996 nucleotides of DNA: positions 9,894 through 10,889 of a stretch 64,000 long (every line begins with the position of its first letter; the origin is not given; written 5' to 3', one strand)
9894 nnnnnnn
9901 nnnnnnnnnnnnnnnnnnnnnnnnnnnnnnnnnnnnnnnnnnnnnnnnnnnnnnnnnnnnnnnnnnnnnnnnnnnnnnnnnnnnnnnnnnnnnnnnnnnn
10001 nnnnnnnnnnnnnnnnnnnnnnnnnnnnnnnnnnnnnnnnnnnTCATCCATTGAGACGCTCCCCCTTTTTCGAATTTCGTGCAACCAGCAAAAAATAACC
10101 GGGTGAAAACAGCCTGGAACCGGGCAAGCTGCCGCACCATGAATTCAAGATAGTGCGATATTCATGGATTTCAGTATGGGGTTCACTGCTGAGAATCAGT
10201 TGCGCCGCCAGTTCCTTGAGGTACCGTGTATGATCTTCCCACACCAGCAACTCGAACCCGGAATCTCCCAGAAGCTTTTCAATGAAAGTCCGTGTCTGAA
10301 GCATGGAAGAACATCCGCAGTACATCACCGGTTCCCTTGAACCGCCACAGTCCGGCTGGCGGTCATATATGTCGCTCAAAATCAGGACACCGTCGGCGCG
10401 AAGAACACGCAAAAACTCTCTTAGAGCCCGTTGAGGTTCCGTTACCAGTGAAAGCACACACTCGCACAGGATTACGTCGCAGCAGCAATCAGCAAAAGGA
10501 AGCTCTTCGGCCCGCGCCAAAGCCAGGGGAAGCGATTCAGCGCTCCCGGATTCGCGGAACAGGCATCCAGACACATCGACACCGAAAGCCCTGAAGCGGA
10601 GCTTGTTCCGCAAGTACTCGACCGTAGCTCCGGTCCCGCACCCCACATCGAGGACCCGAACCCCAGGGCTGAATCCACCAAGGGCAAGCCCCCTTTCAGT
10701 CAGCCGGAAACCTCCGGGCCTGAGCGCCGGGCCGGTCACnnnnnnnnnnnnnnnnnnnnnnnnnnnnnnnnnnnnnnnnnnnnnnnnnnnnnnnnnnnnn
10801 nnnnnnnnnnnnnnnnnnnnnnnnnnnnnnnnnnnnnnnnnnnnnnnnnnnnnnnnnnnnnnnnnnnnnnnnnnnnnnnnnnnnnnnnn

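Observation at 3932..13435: Nine-protein, translationally coupled accessory operon of unknown chemistry beside a MOP-type aldehyde oxidoreductase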

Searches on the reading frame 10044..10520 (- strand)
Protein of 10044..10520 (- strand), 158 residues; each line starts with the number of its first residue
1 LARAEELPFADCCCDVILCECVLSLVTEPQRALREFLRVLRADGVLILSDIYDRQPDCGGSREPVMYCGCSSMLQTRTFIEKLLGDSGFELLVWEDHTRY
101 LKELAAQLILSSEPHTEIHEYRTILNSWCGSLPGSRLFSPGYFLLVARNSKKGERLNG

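Call 43: search_solved_structures(query=window:10044-10520:-, max_evalue=0.001, show_alignments=3)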
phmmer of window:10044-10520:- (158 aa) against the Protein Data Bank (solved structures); distinct sequences matched with E-value up to 0.001: 8.
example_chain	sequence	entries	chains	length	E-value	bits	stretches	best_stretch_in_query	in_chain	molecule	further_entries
4pne_A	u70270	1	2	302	1.3e-08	38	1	4-148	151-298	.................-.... protein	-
4kw7_A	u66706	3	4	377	4.1e-06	29.9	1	3-90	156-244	Arsenic methyltransferase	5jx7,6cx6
5eg5_A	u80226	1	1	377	4.2e-06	29.9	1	3-90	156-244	Arsenic methyltransferase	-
4fr0_A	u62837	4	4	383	4.3e-06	29.8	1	3-90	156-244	Arsenic methyltransferase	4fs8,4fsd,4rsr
1xxl_A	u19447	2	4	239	0.00024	24.2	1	3-53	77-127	YcgJ protein | ycgJ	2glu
21zq_A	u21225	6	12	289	0.00026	24.1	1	2-150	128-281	MitM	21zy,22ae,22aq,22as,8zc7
1vlm_A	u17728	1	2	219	0.00038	23.5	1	3-61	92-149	SAM-dependent methyltransferase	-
8zc8_A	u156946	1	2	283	0.00039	23.5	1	2-149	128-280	MitM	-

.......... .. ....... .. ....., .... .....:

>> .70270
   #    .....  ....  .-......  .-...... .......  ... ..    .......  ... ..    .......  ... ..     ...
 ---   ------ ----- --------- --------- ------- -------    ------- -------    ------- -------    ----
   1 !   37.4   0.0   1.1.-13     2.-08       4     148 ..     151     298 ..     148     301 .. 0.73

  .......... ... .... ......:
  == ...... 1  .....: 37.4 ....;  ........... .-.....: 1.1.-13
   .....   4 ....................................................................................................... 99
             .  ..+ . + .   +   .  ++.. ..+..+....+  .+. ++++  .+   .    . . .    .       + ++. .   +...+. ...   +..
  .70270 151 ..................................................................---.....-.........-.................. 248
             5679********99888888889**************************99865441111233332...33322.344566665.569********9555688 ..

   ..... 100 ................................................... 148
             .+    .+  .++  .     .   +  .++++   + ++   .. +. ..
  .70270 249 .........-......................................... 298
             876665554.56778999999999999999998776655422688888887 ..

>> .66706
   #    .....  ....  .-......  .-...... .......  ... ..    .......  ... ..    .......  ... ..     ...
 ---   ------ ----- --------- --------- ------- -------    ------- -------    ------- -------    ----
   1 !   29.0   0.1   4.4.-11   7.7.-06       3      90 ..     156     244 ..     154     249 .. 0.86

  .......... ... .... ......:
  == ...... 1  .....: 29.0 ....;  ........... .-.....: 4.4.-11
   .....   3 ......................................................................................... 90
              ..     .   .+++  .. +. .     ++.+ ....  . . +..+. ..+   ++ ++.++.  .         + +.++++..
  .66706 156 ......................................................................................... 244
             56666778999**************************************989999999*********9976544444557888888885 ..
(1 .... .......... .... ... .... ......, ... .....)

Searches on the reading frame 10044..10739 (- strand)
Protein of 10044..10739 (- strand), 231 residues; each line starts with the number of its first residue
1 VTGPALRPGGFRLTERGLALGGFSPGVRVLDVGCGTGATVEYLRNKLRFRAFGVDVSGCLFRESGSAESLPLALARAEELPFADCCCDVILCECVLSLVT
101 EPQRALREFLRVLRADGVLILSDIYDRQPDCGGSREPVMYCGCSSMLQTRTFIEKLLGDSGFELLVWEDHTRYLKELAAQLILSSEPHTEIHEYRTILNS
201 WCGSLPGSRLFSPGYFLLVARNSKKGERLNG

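Call 41: search_solved_structures(query=window:10044-10739:-, max_evalue=0.001, show_alignments=2)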
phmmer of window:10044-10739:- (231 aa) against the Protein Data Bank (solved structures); distinct sequences matched with E-value up to 0.001: 22.
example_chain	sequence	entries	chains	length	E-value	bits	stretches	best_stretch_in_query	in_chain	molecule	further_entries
4pne_A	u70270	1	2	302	6.6e-15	58.5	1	22-221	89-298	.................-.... protein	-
3bus_A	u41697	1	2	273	6.9e-10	42.1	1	11-138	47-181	Methyltransferase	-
5eg5_A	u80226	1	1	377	1.1e-09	41.4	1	74-163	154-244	Arsenic methyltransferase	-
4kw7_A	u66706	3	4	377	1.2e-09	41.2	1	74-163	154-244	Arsenic methyltransferase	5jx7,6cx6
4fr0_A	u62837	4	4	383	1.3e-09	41.2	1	74-163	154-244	Arsenic methyltransferase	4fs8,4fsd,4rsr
21zq_A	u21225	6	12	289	3.4e-09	39.8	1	22-223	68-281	MitM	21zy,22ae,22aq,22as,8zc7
8zc8_A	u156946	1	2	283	5.2e-09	39.2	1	22-222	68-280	MitM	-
6uv6_A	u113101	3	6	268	6.3e-09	38.9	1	10-131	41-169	D-glucose O-methyltransferase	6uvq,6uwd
3l8d_A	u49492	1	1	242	1.8e-08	37.5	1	27-125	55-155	Methyltransferase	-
8ys9_A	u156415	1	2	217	2e-08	37.3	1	26-120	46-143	Phosphatidylethanolamine N-methyltransferase/phosphatidyl-N-methylethanolamine N-methyltra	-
6uak_A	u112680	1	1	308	2.4e-08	37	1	22-137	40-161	SAM dependent methyltransferase LahSB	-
5wp5_A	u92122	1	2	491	4e-08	36.3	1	7-181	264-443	Phosphomethylethanolamine N-methyltransferase 2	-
5wp4_A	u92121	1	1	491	4.1e-08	36.2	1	8-176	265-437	Phosphoethanolamine N-methyltransferase 1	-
1xxl_A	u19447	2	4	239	2.8e-07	33.5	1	28-126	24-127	YcgJ protein | ycgJ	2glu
2gs9_A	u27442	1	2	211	1.5e-06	31.2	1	9-123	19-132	Hypothetical protein TT1324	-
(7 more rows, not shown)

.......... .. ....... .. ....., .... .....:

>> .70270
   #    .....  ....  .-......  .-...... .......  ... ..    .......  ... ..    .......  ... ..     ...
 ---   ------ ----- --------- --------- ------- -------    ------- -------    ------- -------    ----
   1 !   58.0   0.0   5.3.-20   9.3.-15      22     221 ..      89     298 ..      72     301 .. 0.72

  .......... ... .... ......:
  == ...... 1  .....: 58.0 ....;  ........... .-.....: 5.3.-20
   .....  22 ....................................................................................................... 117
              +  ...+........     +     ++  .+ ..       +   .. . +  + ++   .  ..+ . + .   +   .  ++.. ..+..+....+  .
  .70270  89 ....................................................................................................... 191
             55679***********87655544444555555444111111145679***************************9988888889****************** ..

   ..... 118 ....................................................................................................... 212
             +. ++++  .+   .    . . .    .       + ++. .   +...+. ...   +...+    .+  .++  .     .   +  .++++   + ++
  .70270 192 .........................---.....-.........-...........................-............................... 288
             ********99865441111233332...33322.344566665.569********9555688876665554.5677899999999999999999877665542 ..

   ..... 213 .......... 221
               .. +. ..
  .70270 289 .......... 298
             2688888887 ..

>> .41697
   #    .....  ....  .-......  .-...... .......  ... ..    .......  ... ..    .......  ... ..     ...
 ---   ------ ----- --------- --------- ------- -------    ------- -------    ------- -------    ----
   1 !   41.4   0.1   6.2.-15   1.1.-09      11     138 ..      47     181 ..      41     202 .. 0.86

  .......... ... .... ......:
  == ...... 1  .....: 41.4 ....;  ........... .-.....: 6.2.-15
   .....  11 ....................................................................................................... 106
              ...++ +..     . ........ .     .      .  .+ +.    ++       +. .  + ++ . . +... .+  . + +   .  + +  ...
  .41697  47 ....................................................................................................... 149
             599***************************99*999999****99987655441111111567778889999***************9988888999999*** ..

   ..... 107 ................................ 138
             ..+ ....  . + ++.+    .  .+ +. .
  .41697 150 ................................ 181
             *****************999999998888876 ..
